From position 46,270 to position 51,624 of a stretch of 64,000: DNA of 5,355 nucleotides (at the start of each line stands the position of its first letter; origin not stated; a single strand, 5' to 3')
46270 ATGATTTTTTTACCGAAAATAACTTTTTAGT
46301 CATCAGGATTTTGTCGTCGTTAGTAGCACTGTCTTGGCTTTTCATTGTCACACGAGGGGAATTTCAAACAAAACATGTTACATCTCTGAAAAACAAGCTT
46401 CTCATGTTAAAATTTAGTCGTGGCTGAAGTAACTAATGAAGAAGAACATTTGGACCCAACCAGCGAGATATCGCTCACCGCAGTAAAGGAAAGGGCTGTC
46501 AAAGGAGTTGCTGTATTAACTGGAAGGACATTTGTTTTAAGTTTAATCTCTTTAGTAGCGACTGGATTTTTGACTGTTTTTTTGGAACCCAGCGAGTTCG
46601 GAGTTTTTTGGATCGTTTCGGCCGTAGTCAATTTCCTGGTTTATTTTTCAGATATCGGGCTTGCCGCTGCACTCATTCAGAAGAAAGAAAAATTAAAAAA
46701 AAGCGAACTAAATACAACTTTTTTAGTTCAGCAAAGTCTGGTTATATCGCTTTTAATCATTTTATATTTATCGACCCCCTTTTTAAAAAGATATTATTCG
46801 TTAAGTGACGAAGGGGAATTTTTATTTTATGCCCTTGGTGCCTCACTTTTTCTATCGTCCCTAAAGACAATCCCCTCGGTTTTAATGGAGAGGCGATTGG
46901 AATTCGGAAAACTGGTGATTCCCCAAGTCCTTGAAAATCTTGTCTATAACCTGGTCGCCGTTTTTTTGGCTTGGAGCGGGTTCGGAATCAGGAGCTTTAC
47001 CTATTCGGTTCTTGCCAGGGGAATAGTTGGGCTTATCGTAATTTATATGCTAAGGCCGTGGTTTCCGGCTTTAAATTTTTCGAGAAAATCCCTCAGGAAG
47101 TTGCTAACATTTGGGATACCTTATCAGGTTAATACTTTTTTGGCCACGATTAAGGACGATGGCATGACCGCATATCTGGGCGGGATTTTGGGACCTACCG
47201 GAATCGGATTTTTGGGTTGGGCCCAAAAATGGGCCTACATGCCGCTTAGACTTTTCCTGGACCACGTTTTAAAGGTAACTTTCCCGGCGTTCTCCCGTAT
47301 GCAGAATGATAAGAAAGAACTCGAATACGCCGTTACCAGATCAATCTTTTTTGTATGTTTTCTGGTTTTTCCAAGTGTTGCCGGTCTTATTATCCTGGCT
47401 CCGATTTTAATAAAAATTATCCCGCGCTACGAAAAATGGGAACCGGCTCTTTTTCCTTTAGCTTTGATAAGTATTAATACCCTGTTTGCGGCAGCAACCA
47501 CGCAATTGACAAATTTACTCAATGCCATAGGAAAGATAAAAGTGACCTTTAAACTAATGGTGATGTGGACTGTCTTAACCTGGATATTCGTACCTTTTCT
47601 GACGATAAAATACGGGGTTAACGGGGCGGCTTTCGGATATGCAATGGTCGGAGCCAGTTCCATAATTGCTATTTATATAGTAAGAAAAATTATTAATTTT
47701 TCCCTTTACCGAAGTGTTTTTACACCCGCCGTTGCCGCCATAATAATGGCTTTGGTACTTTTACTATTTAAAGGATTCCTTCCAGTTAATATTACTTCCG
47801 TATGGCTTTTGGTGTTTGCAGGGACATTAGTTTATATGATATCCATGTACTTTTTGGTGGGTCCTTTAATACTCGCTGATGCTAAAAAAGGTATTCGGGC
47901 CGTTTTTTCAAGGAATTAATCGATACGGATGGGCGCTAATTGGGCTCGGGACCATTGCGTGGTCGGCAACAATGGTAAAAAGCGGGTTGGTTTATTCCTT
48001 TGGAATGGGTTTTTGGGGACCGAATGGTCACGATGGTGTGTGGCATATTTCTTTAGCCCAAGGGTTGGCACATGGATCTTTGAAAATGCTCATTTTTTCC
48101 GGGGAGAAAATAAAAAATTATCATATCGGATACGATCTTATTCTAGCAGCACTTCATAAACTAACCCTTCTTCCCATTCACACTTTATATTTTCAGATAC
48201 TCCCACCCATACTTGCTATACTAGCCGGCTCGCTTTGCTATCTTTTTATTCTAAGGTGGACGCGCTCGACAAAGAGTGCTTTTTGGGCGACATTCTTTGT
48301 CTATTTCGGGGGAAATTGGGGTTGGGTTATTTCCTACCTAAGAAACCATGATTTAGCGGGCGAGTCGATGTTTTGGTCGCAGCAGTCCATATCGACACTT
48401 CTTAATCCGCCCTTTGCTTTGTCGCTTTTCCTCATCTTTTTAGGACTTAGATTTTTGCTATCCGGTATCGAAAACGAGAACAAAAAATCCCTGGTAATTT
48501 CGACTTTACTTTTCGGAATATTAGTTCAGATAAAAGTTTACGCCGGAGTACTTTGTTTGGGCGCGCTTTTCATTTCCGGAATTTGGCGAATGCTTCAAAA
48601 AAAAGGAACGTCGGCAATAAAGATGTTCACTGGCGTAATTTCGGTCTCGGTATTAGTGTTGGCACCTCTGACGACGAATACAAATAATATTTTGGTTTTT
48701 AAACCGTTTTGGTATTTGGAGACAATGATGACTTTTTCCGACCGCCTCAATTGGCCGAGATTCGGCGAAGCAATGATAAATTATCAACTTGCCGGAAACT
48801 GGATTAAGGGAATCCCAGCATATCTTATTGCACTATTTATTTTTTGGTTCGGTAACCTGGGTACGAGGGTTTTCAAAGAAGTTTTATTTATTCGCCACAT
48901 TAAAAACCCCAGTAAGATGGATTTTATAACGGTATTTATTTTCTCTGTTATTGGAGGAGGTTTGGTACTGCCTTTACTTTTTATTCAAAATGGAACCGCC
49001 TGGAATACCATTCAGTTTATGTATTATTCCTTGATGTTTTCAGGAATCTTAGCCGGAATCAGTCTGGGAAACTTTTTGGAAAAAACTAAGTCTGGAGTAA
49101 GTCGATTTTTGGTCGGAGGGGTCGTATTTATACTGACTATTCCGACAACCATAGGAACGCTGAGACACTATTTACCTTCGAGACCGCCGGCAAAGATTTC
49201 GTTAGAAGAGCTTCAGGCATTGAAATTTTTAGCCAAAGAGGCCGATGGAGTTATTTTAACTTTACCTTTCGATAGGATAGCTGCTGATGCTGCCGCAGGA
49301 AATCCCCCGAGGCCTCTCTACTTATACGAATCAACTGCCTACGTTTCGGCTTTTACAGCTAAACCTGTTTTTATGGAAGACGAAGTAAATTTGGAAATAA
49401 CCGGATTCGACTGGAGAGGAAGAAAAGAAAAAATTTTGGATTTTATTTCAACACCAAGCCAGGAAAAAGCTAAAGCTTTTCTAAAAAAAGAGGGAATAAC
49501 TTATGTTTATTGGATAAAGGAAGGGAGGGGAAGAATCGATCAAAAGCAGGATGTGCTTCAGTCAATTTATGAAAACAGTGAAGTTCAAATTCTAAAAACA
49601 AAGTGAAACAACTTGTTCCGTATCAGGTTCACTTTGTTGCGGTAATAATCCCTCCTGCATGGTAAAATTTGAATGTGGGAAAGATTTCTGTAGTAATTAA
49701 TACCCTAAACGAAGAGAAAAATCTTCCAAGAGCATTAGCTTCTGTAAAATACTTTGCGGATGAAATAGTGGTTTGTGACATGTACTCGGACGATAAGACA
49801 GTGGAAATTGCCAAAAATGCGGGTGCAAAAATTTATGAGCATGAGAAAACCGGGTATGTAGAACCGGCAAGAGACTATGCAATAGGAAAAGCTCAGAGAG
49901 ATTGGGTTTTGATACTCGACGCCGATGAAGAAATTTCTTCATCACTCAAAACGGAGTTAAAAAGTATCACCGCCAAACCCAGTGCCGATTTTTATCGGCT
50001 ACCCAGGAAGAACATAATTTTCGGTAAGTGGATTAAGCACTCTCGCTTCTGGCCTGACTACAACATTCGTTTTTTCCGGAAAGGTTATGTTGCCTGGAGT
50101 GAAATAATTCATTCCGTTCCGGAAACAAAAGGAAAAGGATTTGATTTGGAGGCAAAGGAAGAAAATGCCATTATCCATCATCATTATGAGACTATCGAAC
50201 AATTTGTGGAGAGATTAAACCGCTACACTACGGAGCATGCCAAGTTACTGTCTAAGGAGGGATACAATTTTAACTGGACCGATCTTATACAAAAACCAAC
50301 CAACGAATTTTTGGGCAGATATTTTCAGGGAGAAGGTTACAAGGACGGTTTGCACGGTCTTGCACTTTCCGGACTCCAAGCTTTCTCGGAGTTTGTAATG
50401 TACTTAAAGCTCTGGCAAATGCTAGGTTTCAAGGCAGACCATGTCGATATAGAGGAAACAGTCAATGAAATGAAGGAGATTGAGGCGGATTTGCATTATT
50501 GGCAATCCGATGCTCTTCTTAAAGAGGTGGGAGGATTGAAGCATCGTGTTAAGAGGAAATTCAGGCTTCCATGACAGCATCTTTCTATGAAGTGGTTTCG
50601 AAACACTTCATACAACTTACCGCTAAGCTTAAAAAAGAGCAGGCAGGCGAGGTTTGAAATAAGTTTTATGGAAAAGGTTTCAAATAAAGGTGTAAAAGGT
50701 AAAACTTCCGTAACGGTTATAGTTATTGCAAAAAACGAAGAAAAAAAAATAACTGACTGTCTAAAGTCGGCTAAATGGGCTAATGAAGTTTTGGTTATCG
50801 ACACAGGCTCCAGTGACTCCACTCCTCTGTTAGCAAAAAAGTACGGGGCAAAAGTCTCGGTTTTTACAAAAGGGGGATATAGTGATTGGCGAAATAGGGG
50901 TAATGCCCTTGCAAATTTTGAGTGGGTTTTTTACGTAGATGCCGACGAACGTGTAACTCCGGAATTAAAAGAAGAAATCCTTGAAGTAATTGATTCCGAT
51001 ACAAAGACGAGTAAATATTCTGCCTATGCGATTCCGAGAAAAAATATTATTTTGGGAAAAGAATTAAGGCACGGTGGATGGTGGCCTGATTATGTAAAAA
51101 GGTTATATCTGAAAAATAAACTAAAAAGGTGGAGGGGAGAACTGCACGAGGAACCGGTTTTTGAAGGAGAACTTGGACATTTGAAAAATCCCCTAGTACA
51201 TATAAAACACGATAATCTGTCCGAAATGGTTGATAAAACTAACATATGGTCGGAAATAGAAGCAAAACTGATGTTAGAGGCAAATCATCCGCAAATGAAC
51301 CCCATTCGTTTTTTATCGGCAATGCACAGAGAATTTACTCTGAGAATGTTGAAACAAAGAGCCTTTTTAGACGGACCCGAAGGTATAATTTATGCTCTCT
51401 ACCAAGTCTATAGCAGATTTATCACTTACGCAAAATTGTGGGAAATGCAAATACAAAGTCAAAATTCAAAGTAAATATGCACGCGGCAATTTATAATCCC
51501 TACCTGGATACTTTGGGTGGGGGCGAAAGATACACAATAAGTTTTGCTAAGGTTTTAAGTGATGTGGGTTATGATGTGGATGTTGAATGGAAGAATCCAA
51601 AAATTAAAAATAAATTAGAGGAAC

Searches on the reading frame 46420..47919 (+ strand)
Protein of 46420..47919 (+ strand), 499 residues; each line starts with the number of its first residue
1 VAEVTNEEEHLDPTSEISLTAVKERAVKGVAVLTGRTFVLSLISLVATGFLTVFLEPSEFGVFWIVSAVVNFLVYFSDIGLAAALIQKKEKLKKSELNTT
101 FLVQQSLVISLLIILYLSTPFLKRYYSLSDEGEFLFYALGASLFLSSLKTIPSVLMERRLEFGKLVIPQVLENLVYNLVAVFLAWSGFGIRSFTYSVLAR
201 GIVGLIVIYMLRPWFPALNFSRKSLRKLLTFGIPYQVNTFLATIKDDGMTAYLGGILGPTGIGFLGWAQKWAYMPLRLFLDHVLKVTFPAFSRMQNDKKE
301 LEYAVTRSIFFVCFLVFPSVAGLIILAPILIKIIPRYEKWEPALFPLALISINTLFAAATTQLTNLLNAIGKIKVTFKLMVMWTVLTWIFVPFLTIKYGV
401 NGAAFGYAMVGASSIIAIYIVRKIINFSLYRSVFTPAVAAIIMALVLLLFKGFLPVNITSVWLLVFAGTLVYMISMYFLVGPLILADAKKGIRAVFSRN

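Call 3: search_protein_families(library=pfam, proteins=[window:46420-47919:+], max_evalue=0.01)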
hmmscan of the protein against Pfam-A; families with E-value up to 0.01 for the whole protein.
window:46420-47919:+ (499 aa): 2 families
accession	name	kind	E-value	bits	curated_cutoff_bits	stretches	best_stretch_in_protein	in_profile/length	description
PF13440.11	Polysacc_synt_3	-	1.5e-52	179.1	23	1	52-334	3-283/293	Polysaccharide biosynthesis protein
PF01943.22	Polysacc_synt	-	6.1e-22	78.8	28.2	1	27-295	2-274/274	Polysaccharide biosynthesis protein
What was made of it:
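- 46420..47919 (+): Context: Wzx-type MOP flippase. PF13440 E = 1.5e-52 (call 3).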

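Call 11: search_protein_families(library=ncbifam, proteins=[window:46420-47919:+], max_evalue=0.01)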
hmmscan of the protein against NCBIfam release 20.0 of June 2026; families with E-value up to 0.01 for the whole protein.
window:46420-47919:+ (499 aa): 3 families
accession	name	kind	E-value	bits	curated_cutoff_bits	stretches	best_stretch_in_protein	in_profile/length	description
NF007773.0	PRK10459.1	equivalog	1.2e-36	126.7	273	1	22-480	3-468/492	MOP flippase family protein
NF058658.1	Oglyco_Wzx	exception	9.4e-36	123.8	720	1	21-480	5-459/478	O-glycosylation flippase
NF047674.1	TeichurnBiosyTuaB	equivalog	6.7e-25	88.1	580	1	21-476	3-466/469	teichuronic acid biosynthesis protein TuaB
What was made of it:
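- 46420..47919 (+): NCBIfam MOP flippase and O-glycosylation flippase similarities (call 11).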

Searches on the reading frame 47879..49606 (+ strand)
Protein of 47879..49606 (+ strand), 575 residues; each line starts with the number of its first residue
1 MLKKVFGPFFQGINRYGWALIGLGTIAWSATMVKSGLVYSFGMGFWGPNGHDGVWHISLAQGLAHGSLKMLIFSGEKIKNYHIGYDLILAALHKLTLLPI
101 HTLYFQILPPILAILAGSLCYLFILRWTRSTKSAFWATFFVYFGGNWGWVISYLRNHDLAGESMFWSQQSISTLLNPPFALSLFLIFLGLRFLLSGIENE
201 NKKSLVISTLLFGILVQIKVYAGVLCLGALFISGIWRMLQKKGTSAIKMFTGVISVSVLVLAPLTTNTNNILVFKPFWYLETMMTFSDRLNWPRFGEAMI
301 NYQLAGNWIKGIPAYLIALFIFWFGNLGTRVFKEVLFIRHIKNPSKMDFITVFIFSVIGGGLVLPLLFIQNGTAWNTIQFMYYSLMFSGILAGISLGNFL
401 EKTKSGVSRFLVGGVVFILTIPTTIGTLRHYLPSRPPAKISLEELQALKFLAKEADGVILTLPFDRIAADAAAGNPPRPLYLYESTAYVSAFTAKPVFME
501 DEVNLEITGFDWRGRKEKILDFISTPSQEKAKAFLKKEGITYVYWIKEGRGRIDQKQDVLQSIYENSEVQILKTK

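Call 3: search_protein_families(library=pfam, proteins=[window:47879-49606:+], max_evalue=0.01)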
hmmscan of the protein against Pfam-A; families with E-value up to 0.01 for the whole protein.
window:47879-49606:+ (575 aa): 0 families

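Call 11: search_protein_families(library=ncbifam, proteins=[window:47879-49606:+], max_evalue=0.01)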
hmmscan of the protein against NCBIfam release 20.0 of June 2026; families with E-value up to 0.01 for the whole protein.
window:47879-49606:+ (575 aa): 0 families

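Call 58: search_protein_families(library=pfam, proteins=[window:47879-49606:+], max_evalue=5)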
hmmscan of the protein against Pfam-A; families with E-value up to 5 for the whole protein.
window:47879-49606:+ (575 aa): 3 families
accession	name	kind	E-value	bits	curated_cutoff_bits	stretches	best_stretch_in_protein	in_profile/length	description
PF13071.11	DUF3935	-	0.015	16.3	27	1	311-342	5-36/70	Protein of unknown function (DUF3935)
PF15202.11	Adipogenin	-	0.28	11.8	27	1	177-207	23-53/79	Adipogenin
PF16983.11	MFS_MOT1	-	2.2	9.1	30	1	374-434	38-97/111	Molybdate transporter of MFS superfamily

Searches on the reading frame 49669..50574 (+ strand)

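Call 10: search_protein_families(library=pfam, proteins=[window:49669-50574:+], max_evalue=0.001)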
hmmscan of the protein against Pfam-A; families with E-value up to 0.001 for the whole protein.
window:49669-50574:+ (301 aa): 2 families
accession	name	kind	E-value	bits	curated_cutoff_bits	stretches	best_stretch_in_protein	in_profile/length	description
PF00535.33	Glycos_transf_2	-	2e-17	64.1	23.3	1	7-139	1-141/168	Glycosyl transferase family 2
PF13704.12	Glyco_tranf_2_4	-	0.00013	22.8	27.5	1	14-87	2-82/98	Glycosyl transferase family 2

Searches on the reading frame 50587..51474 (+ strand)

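Call 10: search_protein_families(library=pfam, proteins=[window:50587-51474:+], max_evalue=0.001)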
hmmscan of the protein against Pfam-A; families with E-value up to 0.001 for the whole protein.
window:50587-51474:+ (295 aa): 2 families
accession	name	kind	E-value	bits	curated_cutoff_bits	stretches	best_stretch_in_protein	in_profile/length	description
PF00535.33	Glycos_transf_2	-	2.6e-17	63.7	23.3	1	43-165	1-132/168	Glycosyl transferase family 2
PF10111.15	Glyco_tranf_2_2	-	0.00028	20.9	27.3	1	44-138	2-109/276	Glycosyltransferase like family 2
